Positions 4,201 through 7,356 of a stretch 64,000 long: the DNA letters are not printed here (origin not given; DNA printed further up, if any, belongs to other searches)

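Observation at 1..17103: DruH/DruE-like pair lying directly upstream of an SNF2 helicase and a large PglX-type adenine methyltransferase: hybrid Druantia/DISARM-like arrangement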

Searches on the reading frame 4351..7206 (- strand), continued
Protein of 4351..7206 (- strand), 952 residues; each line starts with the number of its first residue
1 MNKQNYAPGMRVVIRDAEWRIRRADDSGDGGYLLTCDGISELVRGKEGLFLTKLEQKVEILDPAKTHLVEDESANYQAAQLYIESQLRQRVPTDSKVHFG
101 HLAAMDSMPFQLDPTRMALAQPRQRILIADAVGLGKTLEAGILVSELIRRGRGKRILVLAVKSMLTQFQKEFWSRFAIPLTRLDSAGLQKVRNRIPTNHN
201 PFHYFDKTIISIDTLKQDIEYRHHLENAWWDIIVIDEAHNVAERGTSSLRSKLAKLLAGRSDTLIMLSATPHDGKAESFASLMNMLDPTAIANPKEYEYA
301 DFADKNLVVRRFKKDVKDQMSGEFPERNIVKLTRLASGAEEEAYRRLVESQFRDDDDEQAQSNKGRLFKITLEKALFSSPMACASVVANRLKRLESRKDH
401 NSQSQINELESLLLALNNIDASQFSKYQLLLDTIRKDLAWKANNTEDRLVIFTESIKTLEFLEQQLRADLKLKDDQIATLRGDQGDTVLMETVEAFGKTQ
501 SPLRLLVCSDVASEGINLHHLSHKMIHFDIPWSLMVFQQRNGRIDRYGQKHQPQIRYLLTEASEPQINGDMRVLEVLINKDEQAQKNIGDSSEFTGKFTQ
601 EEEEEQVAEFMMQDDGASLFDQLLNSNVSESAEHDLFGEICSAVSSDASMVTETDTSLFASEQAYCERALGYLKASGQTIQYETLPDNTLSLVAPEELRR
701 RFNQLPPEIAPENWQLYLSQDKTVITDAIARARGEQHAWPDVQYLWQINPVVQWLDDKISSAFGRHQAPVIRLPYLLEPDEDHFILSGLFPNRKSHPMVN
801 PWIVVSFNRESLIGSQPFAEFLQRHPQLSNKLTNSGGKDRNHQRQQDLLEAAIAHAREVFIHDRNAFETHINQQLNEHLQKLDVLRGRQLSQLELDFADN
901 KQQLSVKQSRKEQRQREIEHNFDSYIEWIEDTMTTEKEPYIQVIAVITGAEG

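Call 72: find_encoding_contigs(protein=L018:17937-22850:+, flank=10000, max_places=4)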
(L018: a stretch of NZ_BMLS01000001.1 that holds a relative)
Protein L018:17937-22850:+ (1638 aa): 1 contig read that carries it; 1 place shown.
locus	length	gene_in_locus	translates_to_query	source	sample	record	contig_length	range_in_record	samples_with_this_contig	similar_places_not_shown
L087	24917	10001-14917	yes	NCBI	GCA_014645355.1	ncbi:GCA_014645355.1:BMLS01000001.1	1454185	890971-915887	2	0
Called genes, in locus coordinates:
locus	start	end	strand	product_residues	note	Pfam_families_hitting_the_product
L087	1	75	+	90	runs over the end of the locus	PF01693:Cauli_VI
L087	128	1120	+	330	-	PF04250:DUF429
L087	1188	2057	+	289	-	PF26109:WHD_BrxR, PF13280:WYL, PF26107:BrxR_CTD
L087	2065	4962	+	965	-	PF00270:DEAD, PF04851:ResIII, PF00176:SNF2-rel_dom, PF00271:Helicase_C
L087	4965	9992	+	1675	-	PF02384:N6_Mtase (faint), PF20473:MmeI_Mtase (faint), PF07669:Eco57I (weak)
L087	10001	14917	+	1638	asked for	PF25794:SACS, PF13020:NOV_C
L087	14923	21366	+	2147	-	PF00270:DEAD, PF04851:ResIII (weak), PF00271:Helicase_C, PF09369:MZB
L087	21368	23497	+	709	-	PF13538:UvrD_C_2 (faint), PF00580:UvrD-helicase, PF13245:AAA_19, PF13604:AAA_30 (faint), PF13361:UvrD_C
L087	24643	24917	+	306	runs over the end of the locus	PF08450:SGL, PF01436:NHL (faint)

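Call 73: find_encoding_contigs(protein=L015:12861-17855:+, flank=10000, max_places=4)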
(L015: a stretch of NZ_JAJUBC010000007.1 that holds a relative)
Protein L015:12861-17855:+ (1665 aa): 1 contig read that carries it; 1 place shown.
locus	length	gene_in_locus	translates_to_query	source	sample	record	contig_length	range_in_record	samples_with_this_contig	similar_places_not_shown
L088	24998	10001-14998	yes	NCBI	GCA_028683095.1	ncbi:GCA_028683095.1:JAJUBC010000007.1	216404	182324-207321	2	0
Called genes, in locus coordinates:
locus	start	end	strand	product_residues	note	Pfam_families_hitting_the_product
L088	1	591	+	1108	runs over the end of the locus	PF27201:YjiT_N, PF27205:YjiT_2nd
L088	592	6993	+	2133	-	PF00270:DEAD, PF04851:ResIII (faint), PF27116:YjiV_N, PF00271:Helicase_C, PF09369:MZB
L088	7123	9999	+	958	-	PF00176:SNF2-rel_dom, PF00270:DEAD, PF04851:ResIII, PF00271:Helicase_C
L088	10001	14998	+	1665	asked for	PF20473:MmeI_Mtase (weak), PF07669:Eco57I (weak)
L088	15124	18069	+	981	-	PF00580:UvrD-helicase (faint), PF01443:Viral_helicase1 (faint), PF13245:AAA_19 (faint), PF13604:AAA_30 (faint), PF13538:UvrD_C_2 (weak)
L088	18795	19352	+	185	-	-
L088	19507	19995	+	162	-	-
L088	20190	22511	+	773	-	PF28082:ZorA-like_t1, PF07464:ApoLp-III (faint), PF04513:Baculo_PEP_C (faint), PF01442:Apolipoprotein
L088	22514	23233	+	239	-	PF00691:OmpA (weak)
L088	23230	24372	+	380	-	PF26739:DUF8245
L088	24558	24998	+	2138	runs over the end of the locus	PF00270:DEAD, PF04851:ResIII (weak), PF00271:Helicase_C, PF09369:MZB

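Call 74: find_encoding_contigs(protein=L025:18248-20536:+, flank=10000, max_places=4)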
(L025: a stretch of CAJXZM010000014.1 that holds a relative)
Protein L025:18248-20536:+ (763 aa): no gene with exactly this product is on record in the collection.

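Call 76: find_encoding_contigs(protein=L074:20150-20911:+, flank=10000, max_places=3)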
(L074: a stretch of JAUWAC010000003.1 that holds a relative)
Protein L074:20150-20911:+ (254 aa): 2 contigs read that carry it; 1 place shown.
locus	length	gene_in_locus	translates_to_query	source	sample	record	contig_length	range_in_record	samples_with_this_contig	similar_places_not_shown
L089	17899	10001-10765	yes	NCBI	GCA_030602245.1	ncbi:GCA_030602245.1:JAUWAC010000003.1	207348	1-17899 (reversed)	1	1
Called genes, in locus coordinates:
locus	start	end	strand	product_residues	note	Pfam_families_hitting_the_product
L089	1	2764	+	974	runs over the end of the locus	PF00176:SNF2-rel_dom, PF00270:DEAD, PF04851:ResIII, PF00271:Helicase_C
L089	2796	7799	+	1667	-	PF07669:Eco57I (faint)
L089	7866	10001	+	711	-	PF28082:ZorA-like_t1, PF01442:Apolipoprotein (faint)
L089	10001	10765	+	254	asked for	-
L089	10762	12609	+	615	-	PF15611:EH_Signature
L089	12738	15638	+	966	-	PF00176:SNF2-rel_dom, PF04851:ResIII (weak), PF00271:Helicase_C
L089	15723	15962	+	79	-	PF02604:PhdYeFM_antitox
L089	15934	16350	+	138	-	PF01850:PIN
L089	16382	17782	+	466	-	PF00270:DEAD, PF04851:ResIII (weak)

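Call 77: find_encoding_contigs(protein=L025:20603-22501:+, flank=10000, max_places=3)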
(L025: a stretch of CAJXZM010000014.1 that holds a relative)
Protein L025:20603-22501:+ (633 aa): 4 contigs read that carry it; 2 places shown.
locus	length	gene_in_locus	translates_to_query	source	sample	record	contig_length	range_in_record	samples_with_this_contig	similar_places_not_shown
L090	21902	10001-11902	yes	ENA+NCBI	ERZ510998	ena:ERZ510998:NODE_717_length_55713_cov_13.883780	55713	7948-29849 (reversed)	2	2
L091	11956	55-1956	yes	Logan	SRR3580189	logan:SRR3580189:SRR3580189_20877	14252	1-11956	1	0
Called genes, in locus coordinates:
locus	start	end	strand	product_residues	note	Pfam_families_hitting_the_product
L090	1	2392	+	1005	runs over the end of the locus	PF00176:SNF2-rel_dom, PF00270:DEAD, PF04851:ResIII, PF00271:Helicase_C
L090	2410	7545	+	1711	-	PF02384:N6_Mtase (faint), PF07669:Eco57I (weak)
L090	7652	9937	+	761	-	PF03235:GmrSD_N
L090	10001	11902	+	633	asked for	PF01442:Apolipoprotein (faint)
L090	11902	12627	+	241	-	PF00691:OmpA (faint)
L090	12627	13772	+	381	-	PF26739:DUF8245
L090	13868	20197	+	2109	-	PF00270:DEAD, PF04851:ResIII (weak), PF00271:Helicase_C, PF09369:MZB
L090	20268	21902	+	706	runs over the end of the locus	PF00580:UvrD-helicase, PF13245:AAA_19, PF13604:AAA_30 (faint), PF13361:UvrD_C, PF13538:UvrD_C_2 (faint)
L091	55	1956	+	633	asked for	PF01442:Apolipoprotein (faint)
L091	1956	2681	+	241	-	PF00691:OmpA (faint)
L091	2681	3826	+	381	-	PF26739:DUF8245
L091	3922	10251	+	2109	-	PF00270:DEAD, PF04851:ResIII (weak), PF00271:Helicase_C, PF09369:MZB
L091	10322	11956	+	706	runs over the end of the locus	PF00580:UvrD-helicase, PF13245:AAA_19, PF13604:AAA_30 (faint), PF13361:UvrD_C, PF13538:UvrD_C_2 (faint)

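Call 78: find_encoding_contigs(protein=L075:20386-22050:+, flank=10000, max_places=3)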
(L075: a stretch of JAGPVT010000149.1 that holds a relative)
Protein L075:20386-22050:+ (555 aa): 4 contigs read that carry it; 3 places shown.
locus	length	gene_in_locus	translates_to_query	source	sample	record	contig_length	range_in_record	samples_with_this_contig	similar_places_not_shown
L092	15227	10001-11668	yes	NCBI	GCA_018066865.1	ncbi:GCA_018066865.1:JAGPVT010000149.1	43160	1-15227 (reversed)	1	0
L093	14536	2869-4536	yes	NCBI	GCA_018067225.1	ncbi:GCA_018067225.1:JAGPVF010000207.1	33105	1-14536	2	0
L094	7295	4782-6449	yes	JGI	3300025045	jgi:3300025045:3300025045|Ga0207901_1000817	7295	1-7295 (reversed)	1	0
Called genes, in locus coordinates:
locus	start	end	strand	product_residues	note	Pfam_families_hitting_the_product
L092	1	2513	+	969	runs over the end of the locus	PF00176:SNF2-rel_dom, PF00270:DEAD, PF04851:ResIII, PF00271:Helicase_C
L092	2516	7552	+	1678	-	PF07669:Eco57I (faint)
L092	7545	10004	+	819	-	PF01926:MMR_HSR1, PF02421:FeoB_N (weak)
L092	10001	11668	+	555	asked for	PF00350:Dynamin_N (faint), PF01926:MMR_HSR1, PF18709:DLP_helical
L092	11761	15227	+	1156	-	PF13195:DUF4011, PF13086:AAA_11, PF13245:AAA_19 (faint), PF13604:AAA_30 (faint), PF13086:AAA_11, PF13087:AAA_12 (weak)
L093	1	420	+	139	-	?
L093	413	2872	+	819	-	PF01926:MMR_HSR1, PF02421:FeoB_N (weak)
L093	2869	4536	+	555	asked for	PF00350:Dynamin_N (faint), PF01926:MMR_HSR1, PF18709:DLP_helical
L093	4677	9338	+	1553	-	PF13195:DUF4011, PF13086:AAA_11, PF13245:AAA_19 (faint), PF13604:AAA_30 (faint), PF13086:AAA_11, PF13087:AAA_12, PF18741:MTES_1575, PF11784:DUF3320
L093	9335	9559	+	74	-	-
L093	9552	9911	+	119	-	-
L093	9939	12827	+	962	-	PF13643:DUF4145, PF05970:PIF1, PF13604:AAA_30, PF13245:AAA_19, PF13538:UvrD_C_2, PF22721:TBP-TOTE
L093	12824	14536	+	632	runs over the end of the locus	PF14559:TPR_19 (faint), PF22860:DUF7017, PF22708:S1CSD-TOTE-1, PF22707:S1CSD-TOTE-2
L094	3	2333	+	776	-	?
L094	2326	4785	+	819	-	PF01926:MMR_HSR1, PF02421:FeoB_N (weak)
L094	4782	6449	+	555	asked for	PF00350:Dynamin_N (faint), PF01926:MMR_HSR1, PF18709:DLP_helical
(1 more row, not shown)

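Call 81: find_encoding_contigs(protein=L058:20554-22245:+, flank=10000, max_places=2)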
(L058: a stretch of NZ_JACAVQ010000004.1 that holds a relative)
Protein L058:20554-22245:+ (564 aa): 1 contig read that carries it; 1 place shown.
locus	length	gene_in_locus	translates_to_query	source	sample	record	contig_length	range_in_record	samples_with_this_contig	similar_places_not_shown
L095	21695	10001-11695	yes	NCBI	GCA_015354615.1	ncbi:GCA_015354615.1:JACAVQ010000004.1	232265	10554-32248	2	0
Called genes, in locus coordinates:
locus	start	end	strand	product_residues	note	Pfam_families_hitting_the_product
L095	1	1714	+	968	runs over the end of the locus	PF00176:SNF2-rel_dom, PF00270:DEAD, PF04851:ResIII, PF00271:Helicase_C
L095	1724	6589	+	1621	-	PF20473:MmeI_Mtase (faint), PF07669:Eco57I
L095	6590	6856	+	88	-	-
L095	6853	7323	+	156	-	-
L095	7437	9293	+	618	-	PF03235:GmrSD_N, PF07510:GmrSD_C (weak)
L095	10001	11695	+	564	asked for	PF28082:ZorA-like_t1, PF07889:DUF1664 (faint), PF07464:ApoLp-III (faint), PF04513:Baculo_PEP_C (faint), PF26039:Dcst2 (faint), PF01442:Apolipoprotein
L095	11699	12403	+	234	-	PF00691:OmpA (faint)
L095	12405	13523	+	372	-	PF26739:DUF8245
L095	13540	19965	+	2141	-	PF00270:DEAD, PF00271:Helicase_C, PF09369:MZB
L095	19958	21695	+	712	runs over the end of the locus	PF00580:UvrD-helicase, PF13245:AAA_19, PF13361:UvrD_C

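Call 82: find_encoding_contigs(protein=L066:20183-22549:+, flank=10000, max_places=2)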
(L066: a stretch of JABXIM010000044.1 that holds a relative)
Protein L066:20183-22549:+ (789 aa): no gene with exactly this product is on record in the collection.
